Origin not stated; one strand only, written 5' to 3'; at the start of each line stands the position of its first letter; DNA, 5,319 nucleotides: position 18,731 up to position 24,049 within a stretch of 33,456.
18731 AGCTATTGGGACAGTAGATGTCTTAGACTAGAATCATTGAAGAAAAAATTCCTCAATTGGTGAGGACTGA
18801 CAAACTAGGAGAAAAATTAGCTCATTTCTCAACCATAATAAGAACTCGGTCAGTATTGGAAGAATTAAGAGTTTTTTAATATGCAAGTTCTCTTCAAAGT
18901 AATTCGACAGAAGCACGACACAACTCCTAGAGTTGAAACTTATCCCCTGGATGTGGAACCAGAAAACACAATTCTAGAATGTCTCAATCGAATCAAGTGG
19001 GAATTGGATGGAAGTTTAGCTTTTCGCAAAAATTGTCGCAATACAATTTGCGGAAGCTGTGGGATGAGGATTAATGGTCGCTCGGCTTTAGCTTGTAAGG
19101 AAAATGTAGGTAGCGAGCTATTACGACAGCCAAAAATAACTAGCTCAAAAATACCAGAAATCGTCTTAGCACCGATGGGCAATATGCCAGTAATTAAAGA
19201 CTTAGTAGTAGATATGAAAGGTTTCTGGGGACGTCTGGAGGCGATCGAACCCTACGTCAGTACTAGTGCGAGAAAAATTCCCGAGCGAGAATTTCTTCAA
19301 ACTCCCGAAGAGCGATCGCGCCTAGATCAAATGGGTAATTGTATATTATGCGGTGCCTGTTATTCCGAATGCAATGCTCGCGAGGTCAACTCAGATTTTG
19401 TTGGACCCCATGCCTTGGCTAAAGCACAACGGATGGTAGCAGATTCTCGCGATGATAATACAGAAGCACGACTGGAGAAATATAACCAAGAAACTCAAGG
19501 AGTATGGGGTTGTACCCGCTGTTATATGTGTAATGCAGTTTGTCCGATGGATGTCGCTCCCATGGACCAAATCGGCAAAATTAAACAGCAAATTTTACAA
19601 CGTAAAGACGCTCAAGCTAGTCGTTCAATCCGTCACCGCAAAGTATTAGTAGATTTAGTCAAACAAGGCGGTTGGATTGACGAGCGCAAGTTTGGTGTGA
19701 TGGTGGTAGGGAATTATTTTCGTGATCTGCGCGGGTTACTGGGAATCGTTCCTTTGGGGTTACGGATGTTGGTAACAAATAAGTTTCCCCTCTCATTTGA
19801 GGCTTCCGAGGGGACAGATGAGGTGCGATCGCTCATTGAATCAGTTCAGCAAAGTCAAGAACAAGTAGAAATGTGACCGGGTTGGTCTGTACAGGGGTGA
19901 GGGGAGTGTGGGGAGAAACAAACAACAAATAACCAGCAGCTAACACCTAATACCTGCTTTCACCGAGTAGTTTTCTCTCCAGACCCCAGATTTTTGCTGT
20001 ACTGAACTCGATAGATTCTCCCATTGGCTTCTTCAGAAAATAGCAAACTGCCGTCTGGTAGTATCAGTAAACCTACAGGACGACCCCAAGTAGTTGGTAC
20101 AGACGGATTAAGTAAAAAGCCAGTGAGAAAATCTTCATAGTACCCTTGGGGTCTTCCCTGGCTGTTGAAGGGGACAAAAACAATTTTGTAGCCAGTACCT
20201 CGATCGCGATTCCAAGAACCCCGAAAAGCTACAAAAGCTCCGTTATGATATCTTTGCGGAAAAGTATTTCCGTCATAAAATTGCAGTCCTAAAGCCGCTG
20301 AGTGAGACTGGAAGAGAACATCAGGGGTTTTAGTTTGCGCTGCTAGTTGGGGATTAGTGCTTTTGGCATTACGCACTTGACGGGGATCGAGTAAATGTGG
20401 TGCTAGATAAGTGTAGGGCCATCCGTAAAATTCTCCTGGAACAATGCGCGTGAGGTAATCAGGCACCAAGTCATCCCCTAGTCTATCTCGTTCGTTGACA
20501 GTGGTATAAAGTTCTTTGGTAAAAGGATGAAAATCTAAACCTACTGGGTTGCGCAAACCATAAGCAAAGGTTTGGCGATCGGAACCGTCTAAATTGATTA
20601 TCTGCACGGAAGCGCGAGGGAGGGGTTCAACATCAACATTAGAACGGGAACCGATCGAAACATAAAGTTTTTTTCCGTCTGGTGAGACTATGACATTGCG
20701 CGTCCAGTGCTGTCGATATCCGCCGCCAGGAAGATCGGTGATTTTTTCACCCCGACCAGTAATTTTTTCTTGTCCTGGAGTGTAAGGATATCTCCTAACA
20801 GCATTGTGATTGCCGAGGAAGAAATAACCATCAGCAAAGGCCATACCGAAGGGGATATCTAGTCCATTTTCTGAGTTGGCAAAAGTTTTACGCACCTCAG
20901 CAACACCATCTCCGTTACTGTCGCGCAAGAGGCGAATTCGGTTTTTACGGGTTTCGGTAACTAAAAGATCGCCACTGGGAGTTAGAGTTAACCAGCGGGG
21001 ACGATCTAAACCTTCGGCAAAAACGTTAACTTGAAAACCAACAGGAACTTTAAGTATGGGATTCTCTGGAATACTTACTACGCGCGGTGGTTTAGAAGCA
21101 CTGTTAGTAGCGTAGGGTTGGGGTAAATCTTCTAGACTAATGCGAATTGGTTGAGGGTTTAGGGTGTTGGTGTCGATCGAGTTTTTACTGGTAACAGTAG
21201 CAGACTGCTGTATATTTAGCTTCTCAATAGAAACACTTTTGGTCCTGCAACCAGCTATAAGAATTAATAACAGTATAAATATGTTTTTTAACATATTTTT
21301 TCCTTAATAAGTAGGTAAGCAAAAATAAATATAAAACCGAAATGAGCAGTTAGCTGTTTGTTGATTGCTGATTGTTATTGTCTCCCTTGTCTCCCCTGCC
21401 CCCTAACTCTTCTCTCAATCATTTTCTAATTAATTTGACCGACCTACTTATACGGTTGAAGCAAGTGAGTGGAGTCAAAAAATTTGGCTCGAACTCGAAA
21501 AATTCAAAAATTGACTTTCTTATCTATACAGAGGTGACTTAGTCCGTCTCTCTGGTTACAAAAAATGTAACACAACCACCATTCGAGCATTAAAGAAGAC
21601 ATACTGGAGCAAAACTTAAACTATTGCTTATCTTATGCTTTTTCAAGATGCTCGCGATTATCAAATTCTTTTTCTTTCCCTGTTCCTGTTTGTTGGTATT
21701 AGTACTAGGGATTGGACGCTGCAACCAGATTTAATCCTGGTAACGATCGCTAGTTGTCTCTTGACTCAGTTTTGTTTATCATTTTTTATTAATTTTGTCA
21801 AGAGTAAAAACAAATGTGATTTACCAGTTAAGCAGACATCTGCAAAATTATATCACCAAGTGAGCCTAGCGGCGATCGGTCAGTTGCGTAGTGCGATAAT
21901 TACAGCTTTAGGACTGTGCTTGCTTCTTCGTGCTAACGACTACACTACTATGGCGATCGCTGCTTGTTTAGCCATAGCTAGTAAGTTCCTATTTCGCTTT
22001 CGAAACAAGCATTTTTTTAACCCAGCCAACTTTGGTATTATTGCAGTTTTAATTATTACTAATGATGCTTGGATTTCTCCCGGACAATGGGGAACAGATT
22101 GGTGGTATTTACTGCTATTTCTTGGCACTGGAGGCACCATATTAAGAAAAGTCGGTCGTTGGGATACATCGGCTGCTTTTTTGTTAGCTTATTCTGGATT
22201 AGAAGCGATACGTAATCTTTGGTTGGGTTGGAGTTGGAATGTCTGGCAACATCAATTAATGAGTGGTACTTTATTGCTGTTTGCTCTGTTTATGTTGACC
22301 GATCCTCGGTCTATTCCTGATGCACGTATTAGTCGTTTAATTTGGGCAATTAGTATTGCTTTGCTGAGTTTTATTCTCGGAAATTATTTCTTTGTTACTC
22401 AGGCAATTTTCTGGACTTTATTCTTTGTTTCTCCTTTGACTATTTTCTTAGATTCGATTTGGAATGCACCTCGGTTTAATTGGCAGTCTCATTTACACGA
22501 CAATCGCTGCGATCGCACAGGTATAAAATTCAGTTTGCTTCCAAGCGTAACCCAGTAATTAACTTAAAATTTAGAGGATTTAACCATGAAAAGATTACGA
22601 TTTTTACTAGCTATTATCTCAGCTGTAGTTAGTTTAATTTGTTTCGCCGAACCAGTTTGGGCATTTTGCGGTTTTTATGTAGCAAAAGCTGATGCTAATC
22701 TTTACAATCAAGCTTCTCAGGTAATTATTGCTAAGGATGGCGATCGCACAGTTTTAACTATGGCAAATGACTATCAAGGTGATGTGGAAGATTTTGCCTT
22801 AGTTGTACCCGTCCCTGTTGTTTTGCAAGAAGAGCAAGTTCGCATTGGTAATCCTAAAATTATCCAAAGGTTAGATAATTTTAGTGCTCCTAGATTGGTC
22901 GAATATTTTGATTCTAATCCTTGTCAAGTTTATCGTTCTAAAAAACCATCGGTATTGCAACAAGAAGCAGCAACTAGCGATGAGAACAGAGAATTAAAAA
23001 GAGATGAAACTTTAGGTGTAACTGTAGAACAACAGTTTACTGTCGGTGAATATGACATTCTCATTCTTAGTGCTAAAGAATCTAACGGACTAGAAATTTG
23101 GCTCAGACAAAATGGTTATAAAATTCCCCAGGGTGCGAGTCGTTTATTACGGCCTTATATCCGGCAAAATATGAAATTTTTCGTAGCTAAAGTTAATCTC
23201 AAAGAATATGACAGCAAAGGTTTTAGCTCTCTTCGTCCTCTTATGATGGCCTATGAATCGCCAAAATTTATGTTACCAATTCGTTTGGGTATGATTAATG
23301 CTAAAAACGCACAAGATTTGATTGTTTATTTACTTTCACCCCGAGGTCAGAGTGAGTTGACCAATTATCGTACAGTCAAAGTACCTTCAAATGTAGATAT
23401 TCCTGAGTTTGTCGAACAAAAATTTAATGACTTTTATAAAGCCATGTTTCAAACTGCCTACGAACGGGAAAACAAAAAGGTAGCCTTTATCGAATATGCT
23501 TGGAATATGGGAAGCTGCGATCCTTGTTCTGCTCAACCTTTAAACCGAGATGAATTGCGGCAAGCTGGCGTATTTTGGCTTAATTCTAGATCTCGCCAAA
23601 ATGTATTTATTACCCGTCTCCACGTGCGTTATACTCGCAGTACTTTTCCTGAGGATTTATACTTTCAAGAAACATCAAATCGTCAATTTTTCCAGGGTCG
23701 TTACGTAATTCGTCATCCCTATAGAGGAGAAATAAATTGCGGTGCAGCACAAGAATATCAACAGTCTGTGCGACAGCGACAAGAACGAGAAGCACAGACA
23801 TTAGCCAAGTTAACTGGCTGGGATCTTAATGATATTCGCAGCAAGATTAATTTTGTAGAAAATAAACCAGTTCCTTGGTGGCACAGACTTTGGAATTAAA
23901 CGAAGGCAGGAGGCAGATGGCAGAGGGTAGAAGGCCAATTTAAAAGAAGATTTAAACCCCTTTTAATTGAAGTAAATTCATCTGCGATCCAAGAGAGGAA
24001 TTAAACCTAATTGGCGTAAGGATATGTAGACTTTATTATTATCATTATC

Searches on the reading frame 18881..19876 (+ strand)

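Call 32: search_protein_families(library=pfam, proteins=[window:18881-19876:+], max_evalue=0.00001)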
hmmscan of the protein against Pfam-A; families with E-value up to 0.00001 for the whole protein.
window:18881-19876:+ (331 aa): 2 families
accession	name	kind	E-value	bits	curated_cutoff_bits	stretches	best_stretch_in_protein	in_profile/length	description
PF13085.11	Fer2_3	-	1e-32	112.7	27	1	5-116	2-106/107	2Fe-2S iron-sulfur cluster binding domain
PF13183.11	Fer4_8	-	3.6e-11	43.9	27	1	151-225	2-68/68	4Fe-4S dicluster domain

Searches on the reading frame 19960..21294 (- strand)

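Call 53: search_protein_families(library=pfam, proteins=[window:19960-21294:-], max_evalue=0.01)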
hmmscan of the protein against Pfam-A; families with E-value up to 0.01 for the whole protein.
window:19960-21294:- (444 aa): 3 families
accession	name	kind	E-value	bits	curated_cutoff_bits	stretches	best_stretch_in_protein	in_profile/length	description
PF07995.17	GSDH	-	5.7e-18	65.7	25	1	96-355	1-275/332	Glucose / Sorbosone dehydrogenase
PF23500.1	DUF7133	-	3.6e-08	33.6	27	1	116-356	57-290/385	Domain of unknown function (DUF7133)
PF22807.2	TrAA12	-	1.1e-07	31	30.9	1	320-440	270-388/463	TrAA12-like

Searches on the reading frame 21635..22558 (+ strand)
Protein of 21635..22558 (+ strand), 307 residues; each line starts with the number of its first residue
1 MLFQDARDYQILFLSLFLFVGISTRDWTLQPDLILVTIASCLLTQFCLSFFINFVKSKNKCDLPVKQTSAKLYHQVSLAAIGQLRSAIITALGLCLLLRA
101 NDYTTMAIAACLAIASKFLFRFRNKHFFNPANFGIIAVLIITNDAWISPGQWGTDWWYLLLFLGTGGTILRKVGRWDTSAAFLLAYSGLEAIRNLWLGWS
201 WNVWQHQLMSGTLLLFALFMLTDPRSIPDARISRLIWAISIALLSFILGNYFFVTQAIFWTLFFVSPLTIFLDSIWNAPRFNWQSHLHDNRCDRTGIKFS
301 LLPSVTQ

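Call 53: search_protein_families(library=pfam, proteins=[window:21635-22558:+], max_evalue=0.01)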
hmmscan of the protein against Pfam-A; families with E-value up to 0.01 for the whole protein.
window:21635-22558:+ (307 aa): 1 family
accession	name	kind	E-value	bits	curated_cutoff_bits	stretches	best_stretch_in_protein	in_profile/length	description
PF03116.20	NQR2_RnfD_RnfE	-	8.7e-10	38.9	27.7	1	155-276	172-290/296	NQR2, RnfD, RnfE family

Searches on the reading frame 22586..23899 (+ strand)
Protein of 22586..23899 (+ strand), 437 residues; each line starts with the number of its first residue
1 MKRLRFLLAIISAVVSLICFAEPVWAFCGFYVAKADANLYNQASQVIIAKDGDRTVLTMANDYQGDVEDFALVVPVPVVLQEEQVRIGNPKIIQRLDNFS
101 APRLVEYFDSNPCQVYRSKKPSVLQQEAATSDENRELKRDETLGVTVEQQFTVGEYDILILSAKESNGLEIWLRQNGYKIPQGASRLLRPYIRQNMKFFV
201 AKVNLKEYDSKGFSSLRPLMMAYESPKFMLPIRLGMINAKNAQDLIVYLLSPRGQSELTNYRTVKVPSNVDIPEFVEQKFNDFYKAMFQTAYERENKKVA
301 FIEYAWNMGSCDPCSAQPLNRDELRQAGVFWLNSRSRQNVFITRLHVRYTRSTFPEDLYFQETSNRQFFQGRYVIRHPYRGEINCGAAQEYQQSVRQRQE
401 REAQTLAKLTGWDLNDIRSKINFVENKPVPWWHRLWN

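Call 53: search_protein_families(library=pfam, proteins=[window:22586-23899:+], max_evalue=0.01)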
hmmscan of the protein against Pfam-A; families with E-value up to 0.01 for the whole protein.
window:22586-23899:+ (437 aa): 1 family
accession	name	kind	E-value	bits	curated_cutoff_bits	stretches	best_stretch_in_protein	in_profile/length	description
PF10092.14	DUF2330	-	3.7e-72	243.3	24.7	1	25-360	4-278/279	Uncharacterized protein conserved in bacteria (DUF2330)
